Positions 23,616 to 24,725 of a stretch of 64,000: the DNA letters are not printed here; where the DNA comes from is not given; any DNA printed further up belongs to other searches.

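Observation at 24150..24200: A 30-bp ligand-pocket patch in TM5 alternates A-B-A-B along the array while flanking DNA is near-identical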

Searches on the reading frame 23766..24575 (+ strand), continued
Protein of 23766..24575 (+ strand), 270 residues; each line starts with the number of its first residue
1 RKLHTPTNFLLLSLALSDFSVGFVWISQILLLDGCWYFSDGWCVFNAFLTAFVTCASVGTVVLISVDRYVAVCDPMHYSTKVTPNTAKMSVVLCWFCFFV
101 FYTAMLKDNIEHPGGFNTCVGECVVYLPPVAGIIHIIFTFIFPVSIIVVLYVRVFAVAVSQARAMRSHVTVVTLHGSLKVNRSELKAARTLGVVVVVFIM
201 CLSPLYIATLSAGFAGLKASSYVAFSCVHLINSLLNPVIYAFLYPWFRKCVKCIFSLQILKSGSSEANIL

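Call 7: search_solved_structures(query=window:23766-24575:+, show_alignments=2)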
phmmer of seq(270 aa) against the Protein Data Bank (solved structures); distinct sequences matched with E-value up to 0.001: 561 (the best 60 are shown).
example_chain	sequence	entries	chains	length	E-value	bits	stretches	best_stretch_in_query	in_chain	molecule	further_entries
9m0x_R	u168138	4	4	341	6.4e-48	167.3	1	2-269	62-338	Trace amine-associated receptor 13d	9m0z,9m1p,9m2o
9m3s_R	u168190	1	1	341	1.4e-46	162.8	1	2-269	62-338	Trace amine-associated receptor 13a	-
9m2s_R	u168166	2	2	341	2e-46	162.4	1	2-269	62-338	Trace amine-associated receptor 13c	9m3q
9m40_R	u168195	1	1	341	1.2e-43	153.3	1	2-269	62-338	Trace amine-associated receptor 13e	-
8itf_R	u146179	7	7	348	1.2e-43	153.2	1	2-269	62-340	Trace amine-associated receptor 9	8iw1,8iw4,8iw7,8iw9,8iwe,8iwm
8wc3_R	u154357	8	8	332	4.9e-43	151.3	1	2-267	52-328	Trace amine-associated receptor 1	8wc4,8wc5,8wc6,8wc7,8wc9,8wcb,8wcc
8jlj_R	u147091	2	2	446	1.2e-42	150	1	2-267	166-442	Soluble cytochrome b562,Trace amine-associated receptor 1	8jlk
8zsv_R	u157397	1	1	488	1.6e-42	149.6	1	2-267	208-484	Soluble cytochrome b562,Trace amine-associated receptor 1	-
8pm2_R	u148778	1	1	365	6.3e-42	147.6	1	1-269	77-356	Trace amine-associated receptor 7f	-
9jkq_R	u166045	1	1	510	5.3e-37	131.5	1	2-267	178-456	Soluble cytochrome b562,Trace amine-associated receptor 1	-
8w87_R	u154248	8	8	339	6.5e-37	131.2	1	2-267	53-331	Trace amine-associated receptor 1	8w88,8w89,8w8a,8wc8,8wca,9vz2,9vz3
8jln_R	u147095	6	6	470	1.7e-36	129.8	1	2-267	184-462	Soluble cytochrome b562,Trace amine-associated receptor 1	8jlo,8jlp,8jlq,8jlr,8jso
8uhb_A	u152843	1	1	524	1.7e-36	129.8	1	2-267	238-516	Soluble cytochrome b562,Beta-2 adrenergic receptor,Trace amine-associated receptor 1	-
8zsj_R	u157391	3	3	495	2e-36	129.6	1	2-267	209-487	Soluble cytochrome b562,Trace amine-associated receptor 1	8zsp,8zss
9vmg_R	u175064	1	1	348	1.9e-27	100.2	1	1-260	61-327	Trace amine-associated receptor 12707.TAAR348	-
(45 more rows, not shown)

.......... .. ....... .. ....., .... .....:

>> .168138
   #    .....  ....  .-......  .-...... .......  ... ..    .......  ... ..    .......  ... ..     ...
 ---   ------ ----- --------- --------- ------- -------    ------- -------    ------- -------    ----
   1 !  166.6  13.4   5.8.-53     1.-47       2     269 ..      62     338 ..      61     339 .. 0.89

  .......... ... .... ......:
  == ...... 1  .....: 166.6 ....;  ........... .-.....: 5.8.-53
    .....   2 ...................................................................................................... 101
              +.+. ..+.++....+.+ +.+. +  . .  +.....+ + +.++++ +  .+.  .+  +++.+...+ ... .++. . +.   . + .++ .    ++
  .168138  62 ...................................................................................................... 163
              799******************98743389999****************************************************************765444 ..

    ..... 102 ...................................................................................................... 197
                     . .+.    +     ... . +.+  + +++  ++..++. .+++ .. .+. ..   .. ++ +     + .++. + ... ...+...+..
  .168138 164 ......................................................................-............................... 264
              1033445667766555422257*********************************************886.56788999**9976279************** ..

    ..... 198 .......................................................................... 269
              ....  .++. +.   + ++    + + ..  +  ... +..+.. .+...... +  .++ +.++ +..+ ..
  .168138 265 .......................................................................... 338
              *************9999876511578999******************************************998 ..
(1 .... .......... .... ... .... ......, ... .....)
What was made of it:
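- His/Ser aligns with Asp5.42 of TAAR13d (call 7).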

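Call 9: list_cluster_members(proteins=[P0001])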
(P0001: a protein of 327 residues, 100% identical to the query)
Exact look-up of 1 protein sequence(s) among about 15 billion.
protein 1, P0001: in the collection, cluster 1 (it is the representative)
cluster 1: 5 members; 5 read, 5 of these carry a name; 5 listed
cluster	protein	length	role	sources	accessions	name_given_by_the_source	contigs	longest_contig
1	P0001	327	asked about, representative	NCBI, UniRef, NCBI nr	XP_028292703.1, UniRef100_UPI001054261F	trace amine-associated receptor 13c-like [Gouania willdenowi] | trace amine-associated receptor 13c-like n=1 Tax=Gouania willdenowi TaxID=441366 ...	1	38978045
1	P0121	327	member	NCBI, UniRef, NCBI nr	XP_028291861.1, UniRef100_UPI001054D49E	trace amine-associated receptor 8a-like [Gouania willdenowi] | trace amine-associated receptor 8a-like n=1 Tax=Gouania willdenowi TaxID=441366 ...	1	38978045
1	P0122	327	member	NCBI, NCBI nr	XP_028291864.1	trace amine-associated receptor 8a-like [Gouania willdenowi]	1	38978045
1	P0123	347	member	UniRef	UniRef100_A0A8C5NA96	Trace amine-associated receptor 8a-like n=2 Tax=Gouania willdenowi TaxID=441366 ...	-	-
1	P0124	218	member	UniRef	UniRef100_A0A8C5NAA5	Trace amine-associated receptor 8a-like n=1 Tax=Gouania willdenowi TaxID=441366 ...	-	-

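Call 15: find_encoding_contigs(protein=P0122, flank=10000, max_places=6)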
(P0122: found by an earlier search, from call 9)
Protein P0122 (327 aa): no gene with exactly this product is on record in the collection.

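Call 16: find_encoding_contigs(protein=P0121, flank=10000, max_places=6)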
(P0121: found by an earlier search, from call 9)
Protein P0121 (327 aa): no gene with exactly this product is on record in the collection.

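Call 17: find_encoding_contigs(protein=P0001, flank=10000, max_places=6)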
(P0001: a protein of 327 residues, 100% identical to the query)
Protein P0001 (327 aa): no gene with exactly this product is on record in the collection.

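Call 18: find_encoding_contigs(protein=P0024, flank=10000, max_places=4)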
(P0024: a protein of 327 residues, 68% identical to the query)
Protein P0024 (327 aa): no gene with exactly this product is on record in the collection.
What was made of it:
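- The DNA of the other loci could not be retrieved (calls 15-18).
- Tried and rejected: P0122, P0121, P0001 and P0024 were all 'not on record' (calls 15-18).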

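Call 23: list_cluster_members(proteins=[P0010, P0017, P0030, P0006, P0041, P0005, P0009, P0021, P0023, P0027])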
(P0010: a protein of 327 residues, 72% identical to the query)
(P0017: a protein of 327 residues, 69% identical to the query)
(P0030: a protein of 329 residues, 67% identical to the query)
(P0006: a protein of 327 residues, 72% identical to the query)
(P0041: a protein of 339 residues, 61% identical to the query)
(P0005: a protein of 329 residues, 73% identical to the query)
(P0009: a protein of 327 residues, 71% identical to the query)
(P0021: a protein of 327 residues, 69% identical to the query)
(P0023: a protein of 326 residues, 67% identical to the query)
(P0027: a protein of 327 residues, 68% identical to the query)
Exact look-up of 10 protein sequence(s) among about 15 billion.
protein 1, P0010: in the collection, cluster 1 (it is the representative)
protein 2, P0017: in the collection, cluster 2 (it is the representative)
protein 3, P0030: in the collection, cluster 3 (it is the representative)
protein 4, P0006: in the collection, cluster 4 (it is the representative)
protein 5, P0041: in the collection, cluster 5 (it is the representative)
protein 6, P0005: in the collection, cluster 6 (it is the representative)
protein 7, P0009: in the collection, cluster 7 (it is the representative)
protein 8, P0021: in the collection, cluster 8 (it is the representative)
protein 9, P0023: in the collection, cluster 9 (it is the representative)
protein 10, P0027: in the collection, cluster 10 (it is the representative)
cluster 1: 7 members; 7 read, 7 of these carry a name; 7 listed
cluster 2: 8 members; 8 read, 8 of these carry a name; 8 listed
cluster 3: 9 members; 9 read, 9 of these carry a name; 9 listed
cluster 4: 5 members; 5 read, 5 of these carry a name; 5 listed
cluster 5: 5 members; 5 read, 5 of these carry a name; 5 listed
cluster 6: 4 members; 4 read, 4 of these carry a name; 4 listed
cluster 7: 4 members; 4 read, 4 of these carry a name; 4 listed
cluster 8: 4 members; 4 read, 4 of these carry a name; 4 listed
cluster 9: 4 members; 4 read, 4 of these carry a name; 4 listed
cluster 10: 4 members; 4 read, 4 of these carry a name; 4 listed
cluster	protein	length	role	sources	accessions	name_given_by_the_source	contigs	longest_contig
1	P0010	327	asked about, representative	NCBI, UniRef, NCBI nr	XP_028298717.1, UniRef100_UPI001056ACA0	trace amine-associated receptor 13c-like [Gouania willdenowi] | trace amine-associated receptor 13c-like n=1 Tax=Gouania willdenowi TaxID=441366 ...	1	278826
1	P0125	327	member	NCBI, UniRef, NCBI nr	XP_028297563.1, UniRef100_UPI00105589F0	trace amine-associated receptor 8a-like [Gouania willdenowi] | trace amine-associated receptor 8a-like n=1 Tax=Gouania willdenowi TaxID=441366 ...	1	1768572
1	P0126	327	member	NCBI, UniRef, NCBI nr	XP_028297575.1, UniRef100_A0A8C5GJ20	trace amine-associated receptor 6-like [Gouania willdenowi] | Trace amine-associated receptor 6-like n=1 Tax=Gouania willdenowi TaxID=441366 ...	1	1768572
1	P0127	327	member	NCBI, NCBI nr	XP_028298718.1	trace amine-associated receptor 13c-like [Gouania willdenowi]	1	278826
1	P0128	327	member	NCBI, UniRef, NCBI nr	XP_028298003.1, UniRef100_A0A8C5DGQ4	trace amine-associated receptor 6-like [Gouania willdenowi] | Trace amine-associated receptor 6-like n=1 Tax=Gouania willdenowi TaxID=441366 ...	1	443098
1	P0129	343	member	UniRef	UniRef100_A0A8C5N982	Trace amine-associated receptor 13c-like n=2 Tax=Gouania willdenowi TaxID=441366 ...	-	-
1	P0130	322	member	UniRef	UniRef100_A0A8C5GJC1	G-protein coupled receptors family 1 profile domain-containing protein n=1 Tax=Gouania ...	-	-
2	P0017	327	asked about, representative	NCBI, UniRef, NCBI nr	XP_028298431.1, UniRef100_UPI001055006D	trace amine-associated receptor 8a-like [Gouania willdenowi] | trace amine-associated receptor 8a-like n=1 Tax=Gouania willdenowi TaxID=441366 ...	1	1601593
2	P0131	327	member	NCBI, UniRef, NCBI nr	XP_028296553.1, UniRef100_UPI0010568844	trace amine-associated receptor 13c-like [Gouania willdenowi] | trace amine-associated receptor 13c-like n=1 Tax=Gouania willdenowi TaxID=441366 ...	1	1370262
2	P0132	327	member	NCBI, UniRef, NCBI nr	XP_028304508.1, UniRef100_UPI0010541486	trace amine-associated receptor 6-like [Gouania willdenowi] | trace amine-associated receptor 6-like n=1 Tax=Gouania willdenowi TaxID=441366 ...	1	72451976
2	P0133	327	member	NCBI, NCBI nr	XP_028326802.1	trace amine-associated receptor 13c-like isoform X1 [Gouania willdenowi]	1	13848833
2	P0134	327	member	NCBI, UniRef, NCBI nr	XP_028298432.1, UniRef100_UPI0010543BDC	trace amine-associated receptor 8a-like [Gouania willdenowi] | trace amine-associated receptor 8a-like n=1 Tax=Gouania willdenowi TaxID=441366 ...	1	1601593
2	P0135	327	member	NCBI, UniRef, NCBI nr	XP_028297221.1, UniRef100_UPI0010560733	trace amine-associated receptor 13c-like [Gouania willdenowi] | trace amine-associated receptor 13c-like n=1 Tax=Gouania willdenowi TaxID=441366 ...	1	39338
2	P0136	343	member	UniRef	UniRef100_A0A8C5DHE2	G-protein coupled receptors family 1 profile domain-containing protein n=1 Tax=Gouania ...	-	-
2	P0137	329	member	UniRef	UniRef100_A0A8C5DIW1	Trace amine-associated receptor 3-like n=2 Tax=Gouania willdenowi TaxID=441366 ...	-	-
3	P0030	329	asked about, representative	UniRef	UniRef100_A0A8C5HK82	Trace amine-associated receptor 6-like n=2 Tax=Gouania willdenowi TaxID=441366 ...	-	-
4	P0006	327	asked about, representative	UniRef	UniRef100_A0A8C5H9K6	Trace amine-associated receptor 13c-like n=1 Tax=Gouania willdenowi TaxID=441366 ...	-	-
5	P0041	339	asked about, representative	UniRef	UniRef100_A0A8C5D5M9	G-protein coupled receptors family 1 profile domain-containing protein n=1 Tax=Gouania ...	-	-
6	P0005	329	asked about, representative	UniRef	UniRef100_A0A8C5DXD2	Trace amine-associated receptor 6-like n=2 Tax=Gouania willdenowi TaxID=441366 ...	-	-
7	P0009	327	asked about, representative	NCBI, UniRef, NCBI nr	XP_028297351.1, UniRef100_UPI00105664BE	trace amine-associated receptor 6-like [Gouania willdenowi] | trace amine-associated receptor 6-like n=1 Tax=Gouania willdenowi TaxID=441366 ...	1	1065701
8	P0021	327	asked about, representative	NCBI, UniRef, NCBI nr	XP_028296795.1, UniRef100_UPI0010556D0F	trace amine-associated receptor 13c-like [Gouania willdenowi] | trace amine-associated receptor 13c-like n=1 Tax=Gouania willdenowi TaxID=441366 ...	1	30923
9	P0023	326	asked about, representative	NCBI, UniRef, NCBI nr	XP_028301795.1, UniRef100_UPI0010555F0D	trace amine-associated receptor 3-like [Gouania willdenowi] | trace amine-associated receptor 3-like n=1 Tax=Gouania willdenowi TaxID=441366 ...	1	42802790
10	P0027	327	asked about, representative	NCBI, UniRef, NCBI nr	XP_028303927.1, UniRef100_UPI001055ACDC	trace amine-associated receptor 6-like [Gouania willdenowi] | trace amine-associated receptor 6-like n=1 Tax=Gouania willdenowi TaxID=441366 ...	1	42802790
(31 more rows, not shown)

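Call 45: list_cluster_members(proteins=[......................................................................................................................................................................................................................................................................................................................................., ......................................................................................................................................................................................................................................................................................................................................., P0003, P0008, P0007, P0016, P0026, P0029, P0035, P0037])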
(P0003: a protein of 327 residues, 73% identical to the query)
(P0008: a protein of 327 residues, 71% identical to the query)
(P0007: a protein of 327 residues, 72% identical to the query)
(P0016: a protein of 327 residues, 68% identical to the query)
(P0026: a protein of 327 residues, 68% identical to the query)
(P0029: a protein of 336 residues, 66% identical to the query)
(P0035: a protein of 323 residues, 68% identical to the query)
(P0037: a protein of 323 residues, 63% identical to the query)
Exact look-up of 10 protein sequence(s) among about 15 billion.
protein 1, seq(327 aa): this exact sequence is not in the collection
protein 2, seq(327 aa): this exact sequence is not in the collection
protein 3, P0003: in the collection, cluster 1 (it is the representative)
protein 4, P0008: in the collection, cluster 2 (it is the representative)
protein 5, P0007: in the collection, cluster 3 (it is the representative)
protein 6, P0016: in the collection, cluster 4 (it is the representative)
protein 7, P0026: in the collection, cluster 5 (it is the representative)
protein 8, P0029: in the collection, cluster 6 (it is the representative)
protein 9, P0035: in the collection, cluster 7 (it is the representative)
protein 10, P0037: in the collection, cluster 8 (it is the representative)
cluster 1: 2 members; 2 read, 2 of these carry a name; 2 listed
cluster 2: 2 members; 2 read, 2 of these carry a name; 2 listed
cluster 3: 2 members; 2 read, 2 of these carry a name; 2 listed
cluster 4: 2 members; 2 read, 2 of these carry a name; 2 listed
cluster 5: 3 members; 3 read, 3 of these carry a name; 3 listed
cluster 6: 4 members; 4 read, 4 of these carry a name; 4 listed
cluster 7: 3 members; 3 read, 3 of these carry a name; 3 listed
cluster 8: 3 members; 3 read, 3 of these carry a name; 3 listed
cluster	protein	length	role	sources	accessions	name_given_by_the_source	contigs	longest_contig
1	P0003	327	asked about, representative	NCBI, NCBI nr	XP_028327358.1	trace amine-associated receptor 13c-like [Gouania willdenowi]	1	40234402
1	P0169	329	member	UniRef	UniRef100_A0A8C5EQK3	Trace amine-associated receptor 13c-like n=2 Tax=Gouania willdenowi TaxID=441366 ...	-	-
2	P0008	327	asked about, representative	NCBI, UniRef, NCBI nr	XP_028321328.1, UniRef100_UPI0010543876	trace amine-associated receptor 6-like [Gouania willdenowi] | trace amine-associated receptor 6-like n=1 Tax=Gouania willdenowi TaxID=441366 ...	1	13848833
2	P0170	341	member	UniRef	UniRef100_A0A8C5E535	Trace amine-associated receptor 6-like n=1 Tax=Gouania willdenowi TaxID=441366 ...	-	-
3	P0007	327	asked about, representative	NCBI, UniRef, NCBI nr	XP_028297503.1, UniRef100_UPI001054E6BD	trace amine-associated receptor 3-like isoform X1 [Gouania willdenowi] | trace amine-associated receptor 3-like isoform X1 n=1 Tax=Gouania willdenowi TaxID=441366 ...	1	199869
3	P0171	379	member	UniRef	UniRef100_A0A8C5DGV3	G-protein coupled receptors family 1 profile domain-containing protein n=1 Tax=Gouania ...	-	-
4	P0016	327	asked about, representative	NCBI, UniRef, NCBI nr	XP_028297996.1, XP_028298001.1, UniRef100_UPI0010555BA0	trace amine-associated receptor 13c-like [Gouania willdenowi] | trace amine-associated receptor 13c-like n=1 Tax=Gouania willdenowi TaxID=441366 ...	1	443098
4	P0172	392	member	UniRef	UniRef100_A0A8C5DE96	G-protein coupled receptors family 1 profile domain-containing protein n=1 Tax=Gouania ...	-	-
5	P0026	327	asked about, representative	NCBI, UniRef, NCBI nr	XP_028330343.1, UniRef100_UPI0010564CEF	trace amine-associated receptor 13c-like [Gouania willdenowi] | trace amine-associated receptor 13c-like n=1 Tax=Gouania willdenowi TaxID=441366 ...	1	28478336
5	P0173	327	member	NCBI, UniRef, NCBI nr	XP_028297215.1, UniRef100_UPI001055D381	trace amine-associated receptor 8a-like [Gouania willdenowi] | trace amine-associated receptor 8a-like n=1 Tax=Gouania willdenowi TaxID=441366 ...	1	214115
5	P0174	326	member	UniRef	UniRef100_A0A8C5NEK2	G-protein coupled receptors family 1 profile domain-containing protein n=1 Tax=Gouania ...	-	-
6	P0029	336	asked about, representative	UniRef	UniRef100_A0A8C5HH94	G-protein coupled receptors family 1 profile domain-containing protein n=1 Tax=Gouania ...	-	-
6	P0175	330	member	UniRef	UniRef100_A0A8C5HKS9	G-protein coupled receptors family 1 profile domain-containing protein n=1 Tax=Gouania ...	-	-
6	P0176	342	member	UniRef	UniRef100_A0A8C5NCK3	G-protein coupled receptors family 1 profile domain-containing protein n=1 Tax=Gouania ...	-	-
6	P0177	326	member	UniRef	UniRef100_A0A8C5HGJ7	G-protein coupled receptors family 1 profile domain-containing protein n=1 Tax=Gouania ...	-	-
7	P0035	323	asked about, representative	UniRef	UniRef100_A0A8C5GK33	G-protein coupled receptors family 1 profile domain-containing protein n=1 Tax=Gouania ...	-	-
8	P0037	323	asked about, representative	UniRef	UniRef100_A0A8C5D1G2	G-protein coupled receptors family 1 profile domain-containing protein n=1 Tax=Gouania ...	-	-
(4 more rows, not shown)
